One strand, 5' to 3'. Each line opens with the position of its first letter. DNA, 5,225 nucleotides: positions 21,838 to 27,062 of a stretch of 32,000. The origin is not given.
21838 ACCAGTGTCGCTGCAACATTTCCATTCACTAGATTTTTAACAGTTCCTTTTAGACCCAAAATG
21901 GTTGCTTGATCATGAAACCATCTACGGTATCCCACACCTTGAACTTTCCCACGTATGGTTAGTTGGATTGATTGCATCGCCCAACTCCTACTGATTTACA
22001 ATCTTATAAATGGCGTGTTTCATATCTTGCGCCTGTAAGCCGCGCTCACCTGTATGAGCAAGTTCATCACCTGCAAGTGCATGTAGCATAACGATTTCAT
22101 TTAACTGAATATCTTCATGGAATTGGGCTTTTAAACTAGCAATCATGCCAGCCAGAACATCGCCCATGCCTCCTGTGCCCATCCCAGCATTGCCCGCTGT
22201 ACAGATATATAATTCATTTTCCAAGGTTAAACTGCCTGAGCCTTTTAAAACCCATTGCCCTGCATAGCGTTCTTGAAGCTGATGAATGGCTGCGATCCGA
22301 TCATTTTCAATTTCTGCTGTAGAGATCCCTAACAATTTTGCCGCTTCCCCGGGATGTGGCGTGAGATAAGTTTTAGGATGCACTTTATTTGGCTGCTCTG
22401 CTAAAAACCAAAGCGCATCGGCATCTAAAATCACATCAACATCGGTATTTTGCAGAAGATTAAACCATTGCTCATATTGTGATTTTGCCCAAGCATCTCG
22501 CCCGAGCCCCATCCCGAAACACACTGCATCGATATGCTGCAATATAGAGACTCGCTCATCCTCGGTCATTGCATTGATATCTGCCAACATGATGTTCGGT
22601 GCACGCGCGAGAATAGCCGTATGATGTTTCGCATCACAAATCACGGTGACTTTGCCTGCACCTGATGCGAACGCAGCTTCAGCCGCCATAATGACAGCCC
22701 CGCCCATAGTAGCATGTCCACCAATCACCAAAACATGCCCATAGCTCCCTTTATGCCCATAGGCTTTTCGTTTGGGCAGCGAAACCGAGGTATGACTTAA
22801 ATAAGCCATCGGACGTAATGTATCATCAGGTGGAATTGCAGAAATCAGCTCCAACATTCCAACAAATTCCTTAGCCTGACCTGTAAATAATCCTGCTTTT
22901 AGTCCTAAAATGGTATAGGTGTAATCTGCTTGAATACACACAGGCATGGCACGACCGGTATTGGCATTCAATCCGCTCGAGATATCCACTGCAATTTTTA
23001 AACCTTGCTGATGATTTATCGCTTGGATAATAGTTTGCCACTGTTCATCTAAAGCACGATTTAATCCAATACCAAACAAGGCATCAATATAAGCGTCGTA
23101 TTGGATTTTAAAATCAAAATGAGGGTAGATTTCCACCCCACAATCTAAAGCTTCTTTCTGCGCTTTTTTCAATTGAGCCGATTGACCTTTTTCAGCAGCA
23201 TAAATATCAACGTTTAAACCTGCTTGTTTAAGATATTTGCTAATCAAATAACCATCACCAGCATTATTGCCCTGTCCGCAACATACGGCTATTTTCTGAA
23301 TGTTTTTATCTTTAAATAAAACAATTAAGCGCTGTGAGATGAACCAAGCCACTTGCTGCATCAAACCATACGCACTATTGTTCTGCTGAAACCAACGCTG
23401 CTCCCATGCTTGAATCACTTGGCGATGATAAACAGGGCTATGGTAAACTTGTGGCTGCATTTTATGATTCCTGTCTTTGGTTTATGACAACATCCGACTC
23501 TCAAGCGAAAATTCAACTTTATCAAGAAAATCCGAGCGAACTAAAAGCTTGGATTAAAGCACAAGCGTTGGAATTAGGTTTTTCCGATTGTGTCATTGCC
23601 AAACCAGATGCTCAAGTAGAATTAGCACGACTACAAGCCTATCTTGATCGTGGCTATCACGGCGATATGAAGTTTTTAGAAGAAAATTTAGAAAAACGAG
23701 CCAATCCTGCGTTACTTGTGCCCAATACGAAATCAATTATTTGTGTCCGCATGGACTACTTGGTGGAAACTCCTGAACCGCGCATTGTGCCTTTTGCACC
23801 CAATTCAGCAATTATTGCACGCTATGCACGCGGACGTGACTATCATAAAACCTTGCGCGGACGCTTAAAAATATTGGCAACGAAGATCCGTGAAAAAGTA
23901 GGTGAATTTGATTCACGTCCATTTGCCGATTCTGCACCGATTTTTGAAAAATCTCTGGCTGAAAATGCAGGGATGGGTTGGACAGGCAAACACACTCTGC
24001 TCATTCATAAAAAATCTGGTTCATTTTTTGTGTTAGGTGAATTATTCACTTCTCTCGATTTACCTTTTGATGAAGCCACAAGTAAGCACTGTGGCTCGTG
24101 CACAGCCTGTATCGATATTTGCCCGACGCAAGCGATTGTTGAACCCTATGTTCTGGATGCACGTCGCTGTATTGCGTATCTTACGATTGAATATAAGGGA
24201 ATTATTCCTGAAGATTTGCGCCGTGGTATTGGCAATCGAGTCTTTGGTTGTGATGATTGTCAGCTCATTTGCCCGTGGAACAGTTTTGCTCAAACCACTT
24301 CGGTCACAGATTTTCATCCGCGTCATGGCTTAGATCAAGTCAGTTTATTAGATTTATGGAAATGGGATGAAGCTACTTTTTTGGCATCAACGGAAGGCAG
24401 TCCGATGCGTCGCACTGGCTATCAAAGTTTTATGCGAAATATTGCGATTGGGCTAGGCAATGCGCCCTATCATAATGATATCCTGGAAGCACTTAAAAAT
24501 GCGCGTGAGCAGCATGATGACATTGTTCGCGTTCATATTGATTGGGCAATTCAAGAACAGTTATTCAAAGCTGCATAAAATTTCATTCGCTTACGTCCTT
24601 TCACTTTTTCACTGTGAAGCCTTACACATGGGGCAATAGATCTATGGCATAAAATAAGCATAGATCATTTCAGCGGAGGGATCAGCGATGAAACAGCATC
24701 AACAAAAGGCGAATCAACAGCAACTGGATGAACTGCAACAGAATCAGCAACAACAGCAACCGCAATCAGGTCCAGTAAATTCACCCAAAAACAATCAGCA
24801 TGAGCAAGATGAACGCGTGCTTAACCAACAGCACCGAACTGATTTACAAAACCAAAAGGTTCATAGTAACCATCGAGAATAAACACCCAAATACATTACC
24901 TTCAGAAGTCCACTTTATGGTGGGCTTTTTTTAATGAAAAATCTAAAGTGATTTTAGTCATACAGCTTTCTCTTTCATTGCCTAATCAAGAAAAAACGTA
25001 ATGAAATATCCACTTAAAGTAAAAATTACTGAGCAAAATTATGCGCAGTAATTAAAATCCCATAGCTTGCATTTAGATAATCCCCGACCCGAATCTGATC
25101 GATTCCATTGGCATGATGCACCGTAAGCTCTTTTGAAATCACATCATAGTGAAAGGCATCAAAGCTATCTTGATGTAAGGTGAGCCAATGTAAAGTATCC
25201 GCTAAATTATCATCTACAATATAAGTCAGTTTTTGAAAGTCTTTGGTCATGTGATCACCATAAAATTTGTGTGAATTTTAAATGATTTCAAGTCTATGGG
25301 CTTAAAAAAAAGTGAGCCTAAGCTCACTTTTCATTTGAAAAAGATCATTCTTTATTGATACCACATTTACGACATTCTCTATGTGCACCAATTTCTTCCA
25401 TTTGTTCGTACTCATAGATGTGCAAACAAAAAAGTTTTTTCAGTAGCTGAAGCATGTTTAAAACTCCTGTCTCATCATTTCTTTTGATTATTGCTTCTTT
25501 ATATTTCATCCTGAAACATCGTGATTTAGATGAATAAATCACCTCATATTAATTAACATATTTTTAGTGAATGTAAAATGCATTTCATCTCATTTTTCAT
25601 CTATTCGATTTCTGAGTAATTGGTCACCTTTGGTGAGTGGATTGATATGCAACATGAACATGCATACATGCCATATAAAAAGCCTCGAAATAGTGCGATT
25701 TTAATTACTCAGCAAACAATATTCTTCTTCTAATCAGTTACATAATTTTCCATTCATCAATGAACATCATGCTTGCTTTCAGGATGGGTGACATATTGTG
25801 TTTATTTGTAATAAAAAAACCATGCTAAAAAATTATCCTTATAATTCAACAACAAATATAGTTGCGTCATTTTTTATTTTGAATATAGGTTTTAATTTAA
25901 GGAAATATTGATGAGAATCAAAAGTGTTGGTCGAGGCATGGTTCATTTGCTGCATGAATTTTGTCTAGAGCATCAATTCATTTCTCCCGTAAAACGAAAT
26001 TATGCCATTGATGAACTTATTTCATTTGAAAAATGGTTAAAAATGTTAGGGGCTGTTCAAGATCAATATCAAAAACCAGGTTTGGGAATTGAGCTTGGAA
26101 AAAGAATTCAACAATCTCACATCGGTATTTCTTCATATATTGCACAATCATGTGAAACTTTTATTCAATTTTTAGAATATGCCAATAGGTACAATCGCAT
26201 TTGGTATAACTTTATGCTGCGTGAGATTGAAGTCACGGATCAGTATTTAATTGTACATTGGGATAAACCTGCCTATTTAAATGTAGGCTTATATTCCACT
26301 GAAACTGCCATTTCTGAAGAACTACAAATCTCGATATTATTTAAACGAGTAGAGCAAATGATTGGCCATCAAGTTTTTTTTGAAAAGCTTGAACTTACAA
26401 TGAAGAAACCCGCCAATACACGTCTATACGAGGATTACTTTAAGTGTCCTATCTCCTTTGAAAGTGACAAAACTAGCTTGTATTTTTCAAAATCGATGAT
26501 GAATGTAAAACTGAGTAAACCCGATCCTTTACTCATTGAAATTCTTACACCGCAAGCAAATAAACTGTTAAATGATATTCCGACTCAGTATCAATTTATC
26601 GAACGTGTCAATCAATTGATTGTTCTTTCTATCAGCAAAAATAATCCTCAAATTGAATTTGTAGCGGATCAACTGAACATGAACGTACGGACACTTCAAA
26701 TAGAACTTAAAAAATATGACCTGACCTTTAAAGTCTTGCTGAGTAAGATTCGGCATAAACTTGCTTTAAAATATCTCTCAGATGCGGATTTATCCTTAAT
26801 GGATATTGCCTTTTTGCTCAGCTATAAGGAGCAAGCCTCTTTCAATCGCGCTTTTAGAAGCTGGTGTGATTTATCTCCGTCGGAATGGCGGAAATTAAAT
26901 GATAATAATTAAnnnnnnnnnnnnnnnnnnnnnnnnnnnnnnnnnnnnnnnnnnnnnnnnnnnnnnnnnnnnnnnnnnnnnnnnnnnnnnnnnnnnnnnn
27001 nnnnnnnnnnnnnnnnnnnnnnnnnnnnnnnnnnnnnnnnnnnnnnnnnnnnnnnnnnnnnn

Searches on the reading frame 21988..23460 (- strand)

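Call 8: search_protein_families(library=pfam, proteins=[window:21988-23460:-])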
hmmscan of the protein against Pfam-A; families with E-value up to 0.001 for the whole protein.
window:21988-23460:- (490 aa): 2 families
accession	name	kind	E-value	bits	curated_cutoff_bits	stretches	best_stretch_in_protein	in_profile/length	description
PF01256.23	Carb_kinase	-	6.4e-49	167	27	1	243-484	1-240/242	NAD(P)H-hydrate dehydratase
PF03853.21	YjeF_N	-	3.7e-34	118.6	24.9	1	33-190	4-169/169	YjeF-related protein N-terminus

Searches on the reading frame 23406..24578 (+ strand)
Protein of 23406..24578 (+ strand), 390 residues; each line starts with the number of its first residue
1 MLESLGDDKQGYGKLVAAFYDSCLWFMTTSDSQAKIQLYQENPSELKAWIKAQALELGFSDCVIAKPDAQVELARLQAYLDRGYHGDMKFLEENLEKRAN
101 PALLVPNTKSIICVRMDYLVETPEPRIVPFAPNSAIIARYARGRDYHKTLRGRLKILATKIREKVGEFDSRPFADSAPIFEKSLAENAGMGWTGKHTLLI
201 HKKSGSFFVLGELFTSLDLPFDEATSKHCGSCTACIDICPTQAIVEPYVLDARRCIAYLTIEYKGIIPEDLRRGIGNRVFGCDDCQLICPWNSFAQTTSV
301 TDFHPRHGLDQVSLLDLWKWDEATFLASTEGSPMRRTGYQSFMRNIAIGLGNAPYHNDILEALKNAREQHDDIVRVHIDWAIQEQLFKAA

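Call 8: search_protein_families(library=pfam, proteins=[window:23406-24578:+])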
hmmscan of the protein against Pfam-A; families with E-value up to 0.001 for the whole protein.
window:23406-24578:+ (390 aa): 4 families
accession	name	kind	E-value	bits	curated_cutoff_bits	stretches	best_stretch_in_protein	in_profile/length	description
PF13484.11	Fer4_16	-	9.2e-24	84.5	30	1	228-292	1-66/66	4Fe-4S double cluster binding domain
PF08331.15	QueG_DUF1730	-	1.3e-21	76.7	25.1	1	98-176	1-77/77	Epoxyqueuosine reductase QueG, DUF1730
PF12838.12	Fer4_7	-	0.00067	20.5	27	0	228-292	1-51/52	4Fe-4S dicluster domain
PF13237.11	Fer4_10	-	0.00089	19.6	25.5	0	226-241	6-21/53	4Fe-4S dicluster domain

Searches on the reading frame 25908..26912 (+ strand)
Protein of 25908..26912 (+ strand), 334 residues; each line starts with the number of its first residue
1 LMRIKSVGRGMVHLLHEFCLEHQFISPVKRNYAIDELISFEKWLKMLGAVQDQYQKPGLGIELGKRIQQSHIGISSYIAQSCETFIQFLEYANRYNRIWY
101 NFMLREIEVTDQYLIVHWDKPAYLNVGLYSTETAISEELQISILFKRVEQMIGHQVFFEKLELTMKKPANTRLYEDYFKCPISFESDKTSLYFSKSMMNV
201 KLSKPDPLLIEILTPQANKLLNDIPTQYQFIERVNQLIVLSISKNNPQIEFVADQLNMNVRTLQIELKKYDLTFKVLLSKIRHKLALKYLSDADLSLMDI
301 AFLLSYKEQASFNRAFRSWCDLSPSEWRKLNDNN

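Call 8: search_protein_families(library=pfam, proteins=[window:25908-26912:+])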
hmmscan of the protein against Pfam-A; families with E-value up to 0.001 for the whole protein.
window:25908-26912:+ (334 aa): 3 families
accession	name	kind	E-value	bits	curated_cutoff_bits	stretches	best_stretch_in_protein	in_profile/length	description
PF12625.12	Arabinose_bd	-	6.2e-19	69.3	27.6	1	35-199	22-182/185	Arabinose-binding domain of AraC transcription regulator, N-term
PF12833.13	HTH_18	-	1e-15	58.2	33.6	1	253-329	2-79/80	Helix-turn-helix domain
PF00165.29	HTH_AraC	-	2.6e-06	27.9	26.6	1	294-329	8-42/42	Bacterial regulatory helix-turn-helix proteins, AraC family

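Call 18: find_encoding_contigs(protein=window:25911-26912:+, flank=10000, max_places=10)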
Protein window:25911-26912:+ (333 aa): no gene with exactly this product is on record in the collection.

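Call 84: find_homologous_proteins(query=window:25911-26912:+, max_evalue=1e-40)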
Query window:25911-26912:+ (333 aa): 16 proteins with E <= 1e-40 among 1482 candidates.
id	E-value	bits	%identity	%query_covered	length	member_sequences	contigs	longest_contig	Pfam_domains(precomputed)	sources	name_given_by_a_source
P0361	1.6e-216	736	98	100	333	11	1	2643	PF12833.14,PF12625.13,PF00165.30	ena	-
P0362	2.4e-192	656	85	100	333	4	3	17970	PF12833.14,PF12625.13,PF00165.30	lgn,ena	-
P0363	1.1e-96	342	44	98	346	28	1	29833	PF12833.14,PF12625.13,PF00165.30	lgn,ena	-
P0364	2.9e-95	337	45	98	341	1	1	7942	PF12833.14,PF12625.13,PF00165.30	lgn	-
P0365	8.0e-94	333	45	98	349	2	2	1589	PF12833.14,PF12625.13,PF00165.30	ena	-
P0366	1.4e-91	325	46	100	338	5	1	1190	PF12833.14,PF12625.13,PF00165.30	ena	-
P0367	4.3e-88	314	45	96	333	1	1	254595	PF12833.14,PF12625.13,PF00165.30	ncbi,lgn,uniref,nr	ncbi:AraC-type transcriptional regulator [Acinetobacter calcoaceticus]|uniref:AraC-type transcriptio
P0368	7.8e-88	313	45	98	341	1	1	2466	PF12833.14,PF12625.13,PF00165.30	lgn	-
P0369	2.1e-86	308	44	98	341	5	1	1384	PF12833.14,PF12625.13,PF00165.30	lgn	-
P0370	2.3e-85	305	43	98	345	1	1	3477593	PF12833.14,PF12625.13,PF00165.30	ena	-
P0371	1.6e-84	302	43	99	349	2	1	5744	PF12833.14,PF12625.13,PF00165.30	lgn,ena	-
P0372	2.0e-83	299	43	98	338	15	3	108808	PF12833.14,PF12625.13,PF00165.30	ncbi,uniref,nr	ncbi:helix-turn-helix domain-containing protein [Acinetobacter gerneri]|uniref:Helix-turn-helix doma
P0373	5.3e-82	294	43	95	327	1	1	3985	PF12833.14,PF12625.13,PF00165.30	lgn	-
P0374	5.7e-80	287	41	98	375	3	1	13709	PF12833.14,PF12625.13,PF00165.30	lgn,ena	-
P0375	3.4e-77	278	39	98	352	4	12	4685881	PF12833.14,PF12625.13,PF00165.30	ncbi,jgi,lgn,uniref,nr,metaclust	ncbi:AraC family transcriptional regulator ligand-binding domain-containing protein [Acinetobacter b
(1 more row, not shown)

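Call 85: find_encoding_contigs(protein=P0362, flank=10000, max_places=4)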
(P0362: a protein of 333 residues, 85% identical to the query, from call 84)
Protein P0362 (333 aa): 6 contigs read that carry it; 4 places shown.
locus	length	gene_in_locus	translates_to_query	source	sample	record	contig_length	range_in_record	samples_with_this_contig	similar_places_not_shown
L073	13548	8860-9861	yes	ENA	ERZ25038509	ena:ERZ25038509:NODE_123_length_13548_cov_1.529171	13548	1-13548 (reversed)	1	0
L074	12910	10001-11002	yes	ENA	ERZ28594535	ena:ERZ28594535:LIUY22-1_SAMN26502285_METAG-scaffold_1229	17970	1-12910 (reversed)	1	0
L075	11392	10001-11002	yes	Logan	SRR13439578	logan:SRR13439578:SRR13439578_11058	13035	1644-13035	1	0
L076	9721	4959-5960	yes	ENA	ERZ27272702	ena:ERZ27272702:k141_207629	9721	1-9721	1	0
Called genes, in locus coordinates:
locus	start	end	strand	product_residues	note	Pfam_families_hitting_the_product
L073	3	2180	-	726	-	?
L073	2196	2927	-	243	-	PF00345:PapD_N, PF02753:PapD_C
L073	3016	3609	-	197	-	PF00419:Fimbrial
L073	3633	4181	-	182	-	PF00419:Fimbrial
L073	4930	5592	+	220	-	PF27733:UCP029691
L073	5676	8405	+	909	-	PF00690:Cation_ATPase_N, PF00122:E1-E2_ATPase, PF00702:Hydrolase, PF13246:Cation_ATPase, PF00689:Cation_ATPase_C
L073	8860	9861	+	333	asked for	PF12625:Arabinose_bd, PF12833:HTH_18, PF00165:HTH_AraC (weak)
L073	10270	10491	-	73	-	-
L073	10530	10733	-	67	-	-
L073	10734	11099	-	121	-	-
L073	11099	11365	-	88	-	-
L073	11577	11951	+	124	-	PF01710:HTH_Tnp_IS630 (weak)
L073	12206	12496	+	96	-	PF13358:DDE_3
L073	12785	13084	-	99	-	PF15569:Imm40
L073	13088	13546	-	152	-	?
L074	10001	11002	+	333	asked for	PF12625:Arabinose_bd, PF12833:HTH_18, PF00165:HTH_AraC (weak)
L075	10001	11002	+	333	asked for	PF12625:Arabinose_bd, PF12833:HTH_18, PF00165:HTH_AraC (weak)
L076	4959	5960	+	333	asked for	PF12625:Arabinose_bd, PF12833:HTH_18, PF00165:HTH_AraC (weak)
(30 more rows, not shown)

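Call 86: find_encoding_contigs(protein=P0361, flank=10000, max_places=4)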
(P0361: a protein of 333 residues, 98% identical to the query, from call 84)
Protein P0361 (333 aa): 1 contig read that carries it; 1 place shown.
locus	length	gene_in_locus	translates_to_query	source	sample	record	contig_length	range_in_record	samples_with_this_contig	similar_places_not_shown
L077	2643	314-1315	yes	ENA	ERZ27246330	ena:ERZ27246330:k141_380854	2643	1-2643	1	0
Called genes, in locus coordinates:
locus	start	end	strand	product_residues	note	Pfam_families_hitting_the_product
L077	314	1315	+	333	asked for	PF12625:Arabinose_bd, PF12833:HTH_18, PF00165:HTH_AraC (weak)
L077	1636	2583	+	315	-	PF13384:HTH_23 (faint), PF13565:HTH_32 (faint), PF13936:HTH_38, PF00665:rve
